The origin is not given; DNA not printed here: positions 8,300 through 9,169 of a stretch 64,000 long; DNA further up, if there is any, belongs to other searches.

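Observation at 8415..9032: Single-gene low-G+C islet encoding an AbiV/HEPN-like abortive-infection candidate, 13 bp behind a core gene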

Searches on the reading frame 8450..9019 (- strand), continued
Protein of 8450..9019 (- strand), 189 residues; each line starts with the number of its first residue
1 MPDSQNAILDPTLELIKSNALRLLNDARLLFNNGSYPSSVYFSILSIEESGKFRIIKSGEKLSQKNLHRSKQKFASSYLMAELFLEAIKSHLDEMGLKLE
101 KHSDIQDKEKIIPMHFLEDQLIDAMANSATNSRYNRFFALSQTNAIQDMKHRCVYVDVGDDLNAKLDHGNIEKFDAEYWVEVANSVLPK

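Call 51: fold_search(model_id=the predicted structure, library=pdb)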
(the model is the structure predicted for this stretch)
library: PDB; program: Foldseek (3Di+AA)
matches with E <= 10: 84; with E <= 0.001: 0
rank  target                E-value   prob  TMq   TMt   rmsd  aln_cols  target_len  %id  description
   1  9bj7_C                9.4e-03  1.00  0.45  0.50  11.7       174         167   17  Crystal structure of the N-terminal truncated AbiV (residues 24-201) (released 2025-08-13)
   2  9bj7_A                9.9e-03  1.00  0.50  0.57  10.2       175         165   16  Crystal structure of the N-terminal truncated AbiV (residues 24-201) (released 2025-08-13)
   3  9bj7_G                9.9e-03  1.00  0.43  0.49  11.9       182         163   17  Crystal structure of the N-terminal truncated AbiV (residues 24-201) (released 2025-08-13)
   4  9bj7_E                1.9e-02  1.00  0.49  0.57   8.9       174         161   18  Crystal structure of the N-terminal truncated AbiV (residues 24-201) (released 2025-08-13)
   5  9bj7_N                1.9e-02  1.00  0.48  0.57   9.6       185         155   16  Crystal structure of the N-terminal truncated AbiV (residues 24-201) (released 2025-08-13)
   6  9bj7_H                3.5e-02  1.00  0.47  0.58   9.0       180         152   17  Crystal structure of the N-terminal truncated AbiV (residues 24-201) (released 2025-08-13)
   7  9bj7_B                4.2e-02  1.00  0.39  0.48  14.8       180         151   17  Crystal structure of the N-terminal truncated AbiV (residues 24-201) (released 2025-08-13)
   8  9bj6_B                4.2e-02  1.00  0.41  0.47  10.5       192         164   17  Crystal structure of the HEPN family member AbiV, an RNase in a two-component antiphage system in Lactococcus lactis (released 2025-08-13)
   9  9bj7_M                4.4e-02  1.00  0.46  0.50   9.5       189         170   17  Crystal structure of the N-terminal truncated AbiV (residues 24-201) (released 2025-08-13)
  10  9bj7_X                4.7e-02  1.00  0.48  0.60   8.3       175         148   16  Crystal structure of the N-terminal truncated AbiV (residues 24-201) (released 2025-08-13)
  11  9bj7_L                5.9e-02  1.00  0.50  0.60   9.5       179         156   16  Crystal structure of the N-terminal truncated AbiV (residues 24-201) (released 2025-08-13)
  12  9bj7_J                6.9e-02  1.00  0.41  0.51  11.1       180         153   16  Crystal structure of the N-terminal truncated AbiV (residues 24-201) (released 2025-08-13)
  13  9bj7_F                7.2e-02  1.00  0.39  0.47  14.9       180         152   17  Crystal structure of the N-terminal truncated AbiV (residues 24-201) (released 2025-08-13)
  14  9bj5_D                7.2e-02  1.00  0.36  0.46  12.0       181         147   18  Crystal structure of the HEPN family member AbiV (P212121 space group) (released 2025-08-13)
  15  9bj6_A                8.0e-02  1.00  0.46  0.46   9.2       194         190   19  Crystal structure of the HEPN family member AbiV, an RNase in a two-component antiphage system in Lactococcus lactis (released 2025-08-13)
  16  9bj5_C                8.4e-02  1.00  0.47  0.56   7.4       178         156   16  Crystal structure of the HEPN family member AbiV (P212121 space group) (released 2025-08-13)
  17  9bj7_I                8.8e-02  1.00  0.49  0.55   9.4       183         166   16  Crystal structure of the N-terminal truncated AbiV (residues 24-201) (released 2025-08-13)
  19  9bj7_V                8.8e-02  1.00  0.39  0.48  13.8       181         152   18  Crystal structure of the N-terminal truncated AbiV (residues 24-201) (released 2025-08-13)
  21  2hsb                  9.2e-02  0.98  0.36  0.50   9.6       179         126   21  Crystal structure of a hepn domain containing protein (af_0298) from archaeoglobus fulgidus at 1.95 A resolution (released 2006-08-15)
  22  9bj7_W                1.1e-01  1.00  0.46  0.50  10.4       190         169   15  Crystal structure of the N-terminal truncated AbiV (residues 24-201) (released 2025-08-13)
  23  9bj7_K                1.2e-01  0.99  0.43  0.46  11.1       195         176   16  Crystal structure of the N-terminal truncated AbiV (residues 24-201) (released 2025-08-13)
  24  9bj5_A                2.1e-01  1.00  0.48  0.57   9.9       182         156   18  Crystal structure of the HEPN family member AbiV (P212121 space group) (released 2025-08-13)
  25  9bj5_B                2.2e-01  0.99  0.37  0.47  12.6       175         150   17  Crystal structure of the HEPN family member AbiV (P212121 space group) (released 2025-08-13)
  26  1ufb_A                3.8e-01  0.99  0.40  0.58  10.5       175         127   14  Crystal structure of TT1696 from Thermus thermophilus HB8 (released 2003-11-28)
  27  1wol                  7.1e-01  0.96  0.39  0.59   9.1       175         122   15  Crystal Structure of ST0689, an archaeal HEPN homologue (released 2005-11-22)
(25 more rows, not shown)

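Call 63: search_dna_similar(query=window:8450-9019:-, collection=phages, mode=protein, max_evalue=0.1, max_rows=20)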
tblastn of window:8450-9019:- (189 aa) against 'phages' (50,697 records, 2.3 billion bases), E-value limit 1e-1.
No match.

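Call 64: find_related_loci(query=window:8450-9019:-, collection=viral_contigs, flank=5000)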
Query window:8450-9019:- (189 aa) in viral_contigs; peptide patterns used: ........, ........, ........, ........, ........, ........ (x = any residue, [..] = any of these).
5 stretches matched a pattern, but none encodes a relative of the query by tblastn (E <= 1e-3).

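Call 65: find_encoding_contigs(protein=P0156, flank=4000, max_places=2)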
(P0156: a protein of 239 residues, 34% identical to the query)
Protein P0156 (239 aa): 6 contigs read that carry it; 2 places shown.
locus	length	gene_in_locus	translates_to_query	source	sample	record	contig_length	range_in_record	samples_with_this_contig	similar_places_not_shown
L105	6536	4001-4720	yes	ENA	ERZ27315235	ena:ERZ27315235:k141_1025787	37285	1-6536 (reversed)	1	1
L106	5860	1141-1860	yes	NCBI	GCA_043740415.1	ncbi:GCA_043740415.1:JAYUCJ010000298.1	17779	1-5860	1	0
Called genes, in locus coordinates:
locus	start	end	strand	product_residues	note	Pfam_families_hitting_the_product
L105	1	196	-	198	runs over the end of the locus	PF02417:Chromate_transp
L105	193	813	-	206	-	PF02417:Chromate_transp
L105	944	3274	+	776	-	PF08497:Radical_SAM_N, PF04055:Radical_SAM, PF11842:DUF3362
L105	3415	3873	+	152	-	-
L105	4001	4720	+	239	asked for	PF18728:HEPN_AbiV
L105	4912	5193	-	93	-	PF15738:YafQ_toxin, PF05016:ParE_toxin (weak)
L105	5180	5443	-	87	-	PF04221:RelB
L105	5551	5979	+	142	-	-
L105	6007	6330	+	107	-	PF05534:HicB, PF03869:Arc (weak)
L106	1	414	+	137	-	?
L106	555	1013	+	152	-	-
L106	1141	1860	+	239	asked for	PF18728:HEPN_AbiV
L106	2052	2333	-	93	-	PF15738:YafQ_toxin, PF05016:ParE_toxin (weak)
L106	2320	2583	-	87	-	PF04221:RelB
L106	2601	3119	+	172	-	-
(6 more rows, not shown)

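Call 66: find_encoding_contigs(protein=P0155, flank=4000, max_places=2)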
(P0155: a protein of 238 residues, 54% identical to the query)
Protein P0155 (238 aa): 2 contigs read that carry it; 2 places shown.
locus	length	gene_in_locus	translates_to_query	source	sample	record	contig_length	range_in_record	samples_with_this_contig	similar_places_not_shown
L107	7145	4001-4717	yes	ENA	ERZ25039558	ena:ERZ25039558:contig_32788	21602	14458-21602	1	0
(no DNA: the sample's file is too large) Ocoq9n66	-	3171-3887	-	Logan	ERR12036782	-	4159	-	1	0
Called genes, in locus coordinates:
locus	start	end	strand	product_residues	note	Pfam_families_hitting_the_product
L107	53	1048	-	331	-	-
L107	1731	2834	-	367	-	-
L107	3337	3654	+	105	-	-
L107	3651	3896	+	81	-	-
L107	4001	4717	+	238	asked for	PF18728:HEPN_AbiV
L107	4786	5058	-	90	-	-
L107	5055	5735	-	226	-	PF18735:HEPN_RiboL-PSP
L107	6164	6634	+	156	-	PF11149:DUF2924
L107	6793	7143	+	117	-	?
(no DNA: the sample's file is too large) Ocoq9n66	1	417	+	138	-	?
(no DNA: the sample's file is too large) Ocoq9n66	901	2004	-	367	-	-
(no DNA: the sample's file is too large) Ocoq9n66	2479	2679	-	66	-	-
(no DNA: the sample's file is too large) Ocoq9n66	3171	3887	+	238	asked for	PF18728:HEPN_AbiV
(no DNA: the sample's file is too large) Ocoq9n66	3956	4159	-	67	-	?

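Call 67: find_encoding_contigs(protein=P0146, flank=4000, max_places=2)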
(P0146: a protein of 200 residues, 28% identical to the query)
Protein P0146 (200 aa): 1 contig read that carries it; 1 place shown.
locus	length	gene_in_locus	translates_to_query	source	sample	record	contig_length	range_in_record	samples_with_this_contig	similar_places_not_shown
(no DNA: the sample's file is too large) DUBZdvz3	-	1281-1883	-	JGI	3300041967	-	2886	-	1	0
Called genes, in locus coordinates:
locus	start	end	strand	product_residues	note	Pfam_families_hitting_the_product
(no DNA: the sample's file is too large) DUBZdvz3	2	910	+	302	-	?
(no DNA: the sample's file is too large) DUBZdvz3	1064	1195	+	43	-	PF05136:Phage_portal_2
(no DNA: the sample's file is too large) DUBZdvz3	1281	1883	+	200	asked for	PF18728:HEPN_AbiV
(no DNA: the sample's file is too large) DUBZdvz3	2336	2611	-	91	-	-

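Call 72: list_cluster_members(proteins=[P0001])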
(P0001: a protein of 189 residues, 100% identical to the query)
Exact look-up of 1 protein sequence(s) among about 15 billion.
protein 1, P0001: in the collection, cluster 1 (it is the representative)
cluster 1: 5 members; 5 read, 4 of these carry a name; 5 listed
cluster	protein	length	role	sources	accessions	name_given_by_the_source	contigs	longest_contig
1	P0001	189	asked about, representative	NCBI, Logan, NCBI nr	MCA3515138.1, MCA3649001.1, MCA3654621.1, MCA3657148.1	MAG: AbiV family abortive infection protein [Methylobacterium sp.] | AbiV family abortive infection protein [Rhodobacter sp.]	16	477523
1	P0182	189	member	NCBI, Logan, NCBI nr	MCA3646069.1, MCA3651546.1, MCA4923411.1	MAG: AbiV family abortive infection protein [Methylobacterium sp.] | AbiV family abortive infection protein [Methylobacterium sp.]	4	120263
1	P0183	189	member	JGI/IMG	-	AbiV family abortive infection protein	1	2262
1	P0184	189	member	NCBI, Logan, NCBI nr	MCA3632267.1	MAG: AbiV family abortive infection protein [Methylobacterium sp.] | AbiV family abortive infection protein [Methylobacterium sp.]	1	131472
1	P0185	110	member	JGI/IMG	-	-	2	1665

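Call 74: find_encoding_contigs(protein=P0182, flank=6000, max_places=4)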
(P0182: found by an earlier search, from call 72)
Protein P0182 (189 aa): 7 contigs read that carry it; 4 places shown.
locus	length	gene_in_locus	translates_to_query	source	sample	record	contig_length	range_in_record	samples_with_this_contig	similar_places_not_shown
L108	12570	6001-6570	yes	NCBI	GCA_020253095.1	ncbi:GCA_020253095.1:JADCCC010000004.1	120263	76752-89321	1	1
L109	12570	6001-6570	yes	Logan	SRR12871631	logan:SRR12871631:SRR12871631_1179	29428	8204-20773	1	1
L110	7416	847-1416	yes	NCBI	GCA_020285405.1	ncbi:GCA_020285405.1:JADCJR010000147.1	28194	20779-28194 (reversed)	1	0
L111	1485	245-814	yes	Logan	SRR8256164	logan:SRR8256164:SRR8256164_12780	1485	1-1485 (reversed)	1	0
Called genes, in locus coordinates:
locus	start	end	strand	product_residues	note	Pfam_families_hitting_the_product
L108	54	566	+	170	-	PF00072:Response_reg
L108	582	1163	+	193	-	PF01627:Hpt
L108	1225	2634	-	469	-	PF10098:DUF2336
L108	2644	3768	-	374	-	PF01464:SLT (weak)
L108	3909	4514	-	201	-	PF01613:Flavin_Reduct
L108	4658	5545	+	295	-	PF13620:CarboxypepD_reg (faint)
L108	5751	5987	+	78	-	PF01037:AsnC_trans_reg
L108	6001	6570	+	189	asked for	PF18728:HEPN_AbiV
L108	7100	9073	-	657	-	PF02824:TGS (weak), PF07973:tRNA_SAD, PF00587:tRNA-synt_2b, PF03129:HGTP_anticodon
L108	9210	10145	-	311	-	PF14378:PAP2_3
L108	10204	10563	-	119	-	PF01809:YidD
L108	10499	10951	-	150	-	PF01592:NifU_N (weak)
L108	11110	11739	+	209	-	PF01227:GTP_cyclohydroI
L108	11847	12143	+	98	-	PF04828:GFA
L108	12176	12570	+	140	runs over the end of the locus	PF01502:PRA-CH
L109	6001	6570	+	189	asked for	PF18728:HEPN_AbiV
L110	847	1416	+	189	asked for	PF18728:HEPN_AbiV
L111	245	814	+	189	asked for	PF18728:HEPN_AbiV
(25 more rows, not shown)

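Call 77: find_encoding_contigs(protein=P0003, flank=5000, max_places=3)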
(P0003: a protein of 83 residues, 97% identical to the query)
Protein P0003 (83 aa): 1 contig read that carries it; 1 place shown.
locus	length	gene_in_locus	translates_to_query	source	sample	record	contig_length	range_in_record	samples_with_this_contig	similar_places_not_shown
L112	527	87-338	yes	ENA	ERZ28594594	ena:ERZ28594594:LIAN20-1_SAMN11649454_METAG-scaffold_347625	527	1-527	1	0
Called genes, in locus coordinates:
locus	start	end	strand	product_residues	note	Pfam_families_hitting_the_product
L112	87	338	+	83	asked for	PF18728:HEPN_AbiV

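Call 78: find_encoding_contigs(protein=P0184, flank=6000, max_places=2)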
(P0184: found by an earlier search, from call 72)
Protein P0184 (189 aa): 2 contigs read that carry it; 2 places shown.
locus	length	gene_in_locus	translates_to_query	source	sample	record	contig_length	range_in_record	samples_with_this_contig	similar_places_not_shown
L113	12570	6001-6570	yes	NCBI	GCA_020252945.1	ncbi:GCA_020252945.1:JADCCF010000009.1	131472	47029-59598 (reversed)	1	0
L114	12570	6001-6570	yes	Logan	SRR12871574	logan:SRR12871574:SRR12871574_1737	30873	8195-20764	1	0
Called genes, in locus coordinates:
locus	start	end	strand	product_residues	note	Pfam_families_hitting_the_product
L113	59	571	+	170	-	PF00072:Response_reg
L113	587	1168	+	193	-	PF01627:Hpt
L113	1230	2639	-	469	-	PF10098:DUF2336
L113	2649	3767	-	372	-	PF01464:SLT (weak)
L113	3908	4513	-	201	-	PF01613:Flavin_Reduct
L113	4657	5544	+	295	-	PF13620:CarboxypepD_reg (faint)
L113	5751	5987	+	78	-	PF01037:AsnC_trans_reg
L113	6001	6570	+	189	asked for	PF18728:HEPN_AbiV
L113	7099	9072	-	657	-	PF02824:TGS (weak), PF07973:tRNA_SAD, PF00587:tRNA-synt_2b, PF03129:HGTP_anticodon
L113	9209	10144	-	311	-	PF14378:PAP2_3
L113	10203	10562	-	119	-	PF01809:YidD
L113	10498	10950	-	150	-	PF01592:NifU_N (weak)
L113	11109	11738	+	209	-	PF01227:GTP_cyclohydroI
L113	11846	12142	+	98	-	PF04828:GFA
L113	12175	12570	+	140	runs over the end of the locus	PF01502:PRA-CH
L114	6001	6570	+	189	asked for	PF18728:HEPN_AbiV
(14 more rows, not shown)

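Call 88: find_encoding_contigs(protein=P0183, flank=3000, max_places=2)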
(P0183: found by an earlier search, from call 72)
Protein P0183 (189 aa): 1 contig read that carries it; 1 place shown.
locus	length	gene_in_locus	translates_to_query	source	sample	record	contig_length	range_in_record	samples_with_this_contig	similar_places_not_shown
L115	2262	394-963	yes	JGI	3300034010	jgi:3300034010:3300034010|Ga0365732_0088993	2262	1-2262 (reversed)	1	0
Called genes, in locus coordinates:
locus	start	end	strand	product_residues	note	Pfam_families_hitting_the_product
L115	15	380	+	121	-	PF01037:AsnC_trans_reg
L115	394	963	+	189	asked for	PF18728:HEPN_AbiV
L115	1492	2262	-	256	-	?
